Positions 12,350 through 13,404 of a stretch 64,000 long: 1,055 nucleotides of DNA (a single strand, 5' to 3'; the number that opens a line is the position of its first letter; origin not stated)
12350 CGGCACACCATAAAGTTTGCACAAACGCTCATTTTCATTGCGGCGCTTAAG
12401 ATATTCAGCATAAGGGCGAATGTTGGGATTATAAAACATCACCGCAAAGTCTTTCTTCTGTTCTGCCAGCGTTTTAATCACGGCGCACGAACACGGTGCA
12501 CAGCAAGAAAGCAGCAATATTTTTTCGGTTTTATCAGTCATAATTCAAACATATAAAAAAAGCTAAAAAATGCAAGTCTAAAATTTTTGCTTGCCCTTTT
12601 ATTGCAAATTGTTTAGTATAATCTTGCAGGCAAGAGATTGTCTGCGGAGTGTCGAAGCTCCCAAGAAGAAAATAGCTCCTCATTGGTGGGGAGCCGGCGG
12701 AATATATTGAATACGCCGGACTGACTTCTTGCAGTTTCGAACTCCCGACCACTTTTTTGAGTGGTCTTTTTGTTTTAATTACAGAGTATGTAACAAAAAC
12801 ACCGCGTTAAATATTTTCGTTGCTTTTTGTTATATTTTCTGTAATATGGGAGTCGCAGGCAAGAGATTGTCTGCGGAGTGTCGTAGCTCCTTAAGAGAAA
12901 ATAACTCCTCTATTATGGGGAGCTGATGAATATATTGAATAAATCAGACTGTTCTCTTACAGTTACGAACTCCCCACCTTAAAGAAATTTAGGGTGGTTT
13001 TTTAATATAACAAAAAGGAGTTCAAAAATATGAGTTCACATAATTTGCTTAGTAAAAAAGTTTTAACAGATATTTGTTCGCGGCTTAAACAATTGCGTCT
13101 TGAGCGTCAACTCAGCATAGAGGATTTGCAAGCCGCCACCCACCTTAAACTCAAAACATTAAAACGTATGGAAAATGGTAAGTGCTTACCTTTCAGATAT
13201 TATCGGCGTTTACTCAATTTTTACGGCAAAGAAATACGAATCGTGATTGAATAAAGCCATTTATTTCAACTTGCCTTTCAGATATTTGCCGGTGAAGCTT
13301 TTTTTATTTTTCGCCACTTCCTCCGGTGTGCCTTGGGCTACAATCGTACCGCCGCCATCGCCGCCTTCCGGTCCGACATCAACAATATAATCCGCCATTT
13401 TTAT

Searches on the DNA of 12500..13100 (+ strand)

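Call 13: search_rna_families(source=window, start=12500, end=13100, threshold=evalue, max_evalue=10, show_alignments=2)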
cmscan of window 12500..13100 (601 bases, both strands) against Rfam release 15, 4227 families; matches with E-value up to 10: 8.
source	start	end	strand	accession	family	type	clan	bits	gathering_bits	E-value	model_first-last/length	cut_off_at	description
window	12685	12758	+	RF02221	sRNA-Xcc1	Gene; sRNA;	-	32.1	53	0.0011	1-87/87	no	sRNA-Xcc1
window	12510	12582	+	RF01463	rli27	Gene; sRNA;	-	24.3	55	4.6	1-99/99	no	Listeria sRNA rli27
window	12899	13033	+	RF04310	nqrA-II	Cis-reg;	-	18.8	55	1.3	1-174/174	no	nqrA-II ncRNA motif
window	12915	12977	+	RF00343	snoZ122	Gene; snRNA; snoRNA; CD-box;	-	18.3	38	8.5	1-89/89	no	Small nucleolar RNA Z122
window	12570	12638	+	RF00438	SNORA33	Gene; snRNA; snoRNA; HACA-box;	-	16.6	74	7.4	1-130/130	no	Small nucleolar RNA SNORA33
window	12788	12881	-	RF01416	NrrF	Gene; antisense;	-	15.7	60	1.4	1-160/160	no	NrrF RNA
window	12691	12722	-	RF00896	mir-787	Gene; miRNA;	-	14.8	57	7.5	20-52/72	no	mir-787 microRNA precursor family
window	12778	12844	+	RF04246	MIR169_8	Gene; miRNA;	CL00098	14.8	107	9.1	1-137/137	no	MIR169_8 microRNA precursor family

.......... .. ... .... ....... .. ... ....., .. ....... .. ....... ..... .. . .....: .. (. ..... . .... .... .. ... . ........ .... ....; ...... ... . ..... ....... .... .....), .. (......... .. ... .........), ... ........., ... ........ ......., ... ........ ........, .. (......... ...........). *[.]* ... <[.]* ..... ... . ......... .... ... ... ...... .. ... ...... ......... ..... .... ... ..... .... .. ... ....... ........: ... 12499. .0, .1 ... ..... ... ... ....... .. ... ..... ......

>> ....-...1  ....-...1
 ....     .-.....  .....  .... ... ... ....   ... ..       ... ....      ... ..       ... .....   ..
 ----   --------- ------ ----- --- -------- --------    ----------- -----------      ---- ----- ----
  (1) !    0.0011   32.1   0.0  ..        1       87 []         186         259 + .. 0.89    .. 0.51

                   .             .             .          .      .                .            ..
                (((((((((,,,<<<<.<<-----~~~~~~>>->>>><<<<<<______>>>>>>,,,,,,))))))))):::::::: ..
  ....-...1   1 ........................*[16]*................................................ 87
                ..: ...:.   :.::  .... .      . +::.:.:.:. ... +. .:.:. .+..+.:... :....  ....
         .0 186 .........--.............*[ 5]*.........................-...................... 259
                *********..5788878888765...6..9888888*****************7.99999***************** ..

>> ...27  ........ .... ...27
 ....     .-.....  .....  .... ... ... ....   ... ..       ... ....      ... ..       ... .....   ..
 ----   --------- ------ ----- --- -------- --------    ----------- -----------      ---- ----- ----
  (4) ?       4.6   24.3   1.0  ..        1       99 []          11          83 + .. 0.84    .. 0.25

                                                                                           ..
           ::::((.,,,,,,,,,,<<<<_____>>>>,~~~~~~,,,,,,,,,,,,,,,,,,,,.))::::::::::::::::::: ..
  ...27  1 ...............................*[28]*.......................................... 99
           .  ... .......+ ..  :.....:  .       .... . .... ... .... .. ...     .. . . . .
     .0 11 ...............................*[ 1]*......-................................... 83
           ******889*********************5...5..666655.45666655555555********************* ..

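Call 50: build_rna_model(alignment_id=A3, structure=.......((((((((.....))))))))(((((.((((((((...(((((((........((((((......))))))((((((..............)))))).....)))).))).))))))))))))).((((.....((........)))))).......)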
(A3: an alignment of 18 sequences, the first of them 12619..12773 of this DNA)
Model R1 built from alignment A3 (18 sequences, 164 columns); structure: as given.
model positions 155; base pairs 46; branch points 3; effective number of sequences 1.07; information 0.59 bits per position. Calibrated on 0.2 Mb of random sequence (short: E-values are rough).
structure used (alignment columns):
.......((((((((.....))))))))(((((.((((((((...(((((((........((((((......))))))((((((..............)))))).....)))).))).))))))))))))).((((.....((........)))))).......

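Call 51: search_with_rna_model(model_id=R1, source=window, filters=off, max_evalue=10, show_alignments=6)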
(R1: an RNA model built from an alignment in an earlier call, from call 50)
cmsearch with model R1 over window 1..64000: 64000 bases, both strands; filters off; matches with E-value up to 10: 33.
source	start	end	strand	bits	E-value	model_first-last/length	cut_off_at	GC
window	12620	12773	+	180.2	1.5e-37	1-155/155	no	0.48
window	16406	16559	+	175.6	1.5e-36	1-155/155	no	0.47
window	16176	16331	+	169.6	3.1e-35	1-155/155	no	0.41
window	12849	13003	+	133.3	2.3e-27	1-155/155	no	0.41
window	45794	45917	-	25.6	0.00052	1-155/155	no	0.42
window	31843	31921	-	24.8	0.00078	1-155/155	no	0.34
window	45425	45481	+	17.2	0.036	1-155/155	no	0.35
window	7370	7469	+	17.1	0.036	1-155/155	no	0.41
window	12619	12772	-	14.6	0.13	1-155/155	no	0.48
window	48994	49152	-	14.5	0.13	1-155/155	no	0.47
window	49269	49327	-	12.2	0.42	1-155/155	no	0.34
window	62044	62146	+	10.1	1.2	1-155/155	no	0.4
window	45448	45493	-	9.9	1.4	1-155/155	no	0.3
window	48897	48956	+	9.2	1.9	1-155/155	no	0.35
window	46054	46141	-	9.1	2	1-155/155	no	0.3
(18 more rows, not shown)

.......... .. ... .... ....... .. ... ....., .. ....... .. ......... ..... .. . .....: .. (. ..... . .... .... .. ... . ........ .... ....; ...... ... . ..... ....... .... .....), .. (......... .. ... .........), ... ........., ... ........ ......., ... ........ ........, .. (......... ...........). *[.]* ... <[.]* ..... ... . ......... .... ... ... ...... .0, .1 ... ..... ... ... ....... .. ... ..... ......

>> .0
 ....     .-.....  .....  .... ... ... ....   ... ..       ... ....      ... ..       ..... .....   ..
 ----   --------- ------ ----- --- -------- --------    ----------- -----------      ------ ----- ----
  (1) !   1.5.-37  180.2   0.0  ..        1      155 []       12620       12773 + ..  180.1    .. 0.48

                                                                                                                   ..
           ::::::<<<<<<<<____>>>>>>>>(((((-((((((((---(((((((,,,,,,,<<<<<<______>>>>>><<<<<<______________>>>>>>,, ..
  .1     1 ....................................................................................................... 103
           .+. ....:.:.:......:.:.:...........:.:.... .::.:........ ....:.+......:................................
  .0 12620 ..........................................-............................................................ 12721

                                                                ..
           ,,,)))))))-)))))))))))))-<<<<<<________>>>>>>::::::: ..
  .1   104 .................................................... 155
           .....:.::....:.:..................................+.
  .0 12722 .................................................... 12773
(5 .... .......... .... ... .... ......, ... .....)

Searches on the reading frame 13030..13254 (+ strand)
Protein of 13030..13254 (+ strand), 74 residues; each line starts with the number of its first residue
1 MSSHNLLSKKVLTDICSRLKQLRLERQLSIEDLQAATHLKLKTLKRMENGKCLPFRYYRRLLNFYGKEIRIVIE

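Call 17: find_encoding_contigs(protein=window:13030-13254:+, flank=3000, max_places=6)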
Protein window:13030-13254:+ (74 aa): 12 contigs read that carry it; 6 places shown.
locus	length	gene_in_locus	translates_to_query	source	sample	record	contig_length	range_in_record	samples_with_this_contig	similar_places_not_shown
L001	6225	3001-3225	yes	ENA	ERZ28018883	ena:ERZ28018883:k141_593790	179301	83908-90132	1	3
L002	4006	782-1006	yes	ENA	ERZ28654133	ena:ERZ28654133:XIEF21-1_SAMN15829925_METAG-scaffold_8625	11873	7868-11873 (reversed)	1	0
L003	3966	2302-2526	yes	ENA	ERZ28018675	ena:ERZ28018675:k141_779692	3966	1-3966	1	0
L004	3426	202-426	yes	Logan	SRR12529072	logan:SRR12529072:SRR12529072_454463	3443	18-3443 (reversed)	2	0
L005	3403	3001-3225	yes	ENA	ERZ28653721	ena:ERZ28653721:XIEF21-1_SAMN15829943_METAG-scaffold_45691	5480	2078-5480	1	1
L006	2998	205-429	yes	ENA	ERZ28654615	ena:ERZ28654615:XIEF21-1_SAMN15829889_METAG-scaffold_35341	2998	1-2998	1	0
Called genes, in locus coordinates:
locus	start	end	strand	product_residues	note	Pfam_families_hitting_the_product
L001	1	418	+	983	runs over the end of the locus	PF13506:Glyco_transf_21 (faint), PF00535:Glycos_transf_2, PF10111:Glyco_tranf_2_2, PF13641:Glyco_tranf_2_3, PF00535:Glycos_transf_2, PF10111:Glyco_tranf_2_2, PF13641:Glyco_tranf_2_3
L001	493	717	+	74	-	-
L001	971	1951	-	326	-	PF02016:Peptidase_S66, PF17676:Peptidase_S66C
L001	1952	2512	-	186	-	PF02677:QueH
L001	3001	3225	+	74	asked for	PF13560:HTH_31, PF01381:HTH_3 (weak), PF13413:HTH_25 (weak)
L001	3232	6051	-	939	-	PF00005:ABC_tran (faint), PF02463:SMC_N (faint), PF13175:AAA_15 (faint), PF13191:AAA_16 (faint), PF13304:AAA_21 (faint), PF13555:AAA_29 (faint), PF17760:UvrA_inter, PF17755:UvrA_DNA-bind, +2 more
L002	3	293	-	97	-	?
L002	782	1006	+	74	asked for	PF13560:HTH_31, PF01381:HTH_3 (weak), PF13413:HTH_25 (weak)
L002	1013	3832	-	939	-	PF00005:ABC_tran (faint), PF02463:SMC_N (faint), PF13175:AAA_15 (faint), PF13191:AAA_16 (faint), PF13304:AAA_21 (faint), PF13555:AAA_29 (faint), PF17760:UvrA_inter, PF17755:UvrA_DNA-bind, +2 more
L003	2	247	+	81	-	?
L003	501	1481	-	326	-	PF02016:Peptidase_S66, PF17676:Peptidase_S66C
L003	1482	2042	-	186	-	PF02677:QueH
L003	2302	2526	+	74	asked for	PF13560:HTH_31, PF01381:HTH_3 (weak), PF13413:HTH_25 (weak)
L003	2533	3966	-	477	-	?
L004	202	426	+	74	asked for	PF13560:HTH_31, PF01381:HTH_3 (weak), PF13413:HTH_25 (weak)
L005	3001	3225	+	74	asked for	PF13560:HTH_31, PF01381:HTH_3 (weak), PF13413:HTH_25 (weak)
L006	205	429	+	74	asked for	PF13560:HTH_31, PF01381:HTH_3 (weak), PF13413:HTH_25 (weak)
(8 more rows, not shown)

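Call 60: search_protein_families(library=pfam, proteins=[window:13030-13251:+], max_evalue=1)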
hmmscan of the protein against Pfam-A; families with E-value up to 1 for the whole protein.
seq(74 aa): 6 families
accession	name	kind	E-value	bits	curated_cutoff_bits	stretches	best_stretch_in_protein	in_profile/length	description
PF13560.12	HTH_31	-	2.2e-07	31.5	27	1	18-66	5-55/64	Helix-turn-helix domain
PF13413.12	HTH_25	-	8.5e-07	29.1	24.6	1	18-51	1-34/62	Helix-turn-helix domain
PF01381.28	HTH_3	-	1.8e-06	28.3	23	1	19-70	1-53/55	Helix-turn-helix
PF12844.13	HTH_19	-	0.00022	21.5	30.2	1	17-66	2-52/64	Helix-turn-helix domain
PF13443.12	HTH_26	-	0.00051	20.7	22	1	18-51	1-34/63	Cro/C1-type HTH DNA-binding domain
PF12032.13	CLIP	-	0.082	13.6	20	1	46-67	5-26/54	Regulatory CLIP domain of proteinases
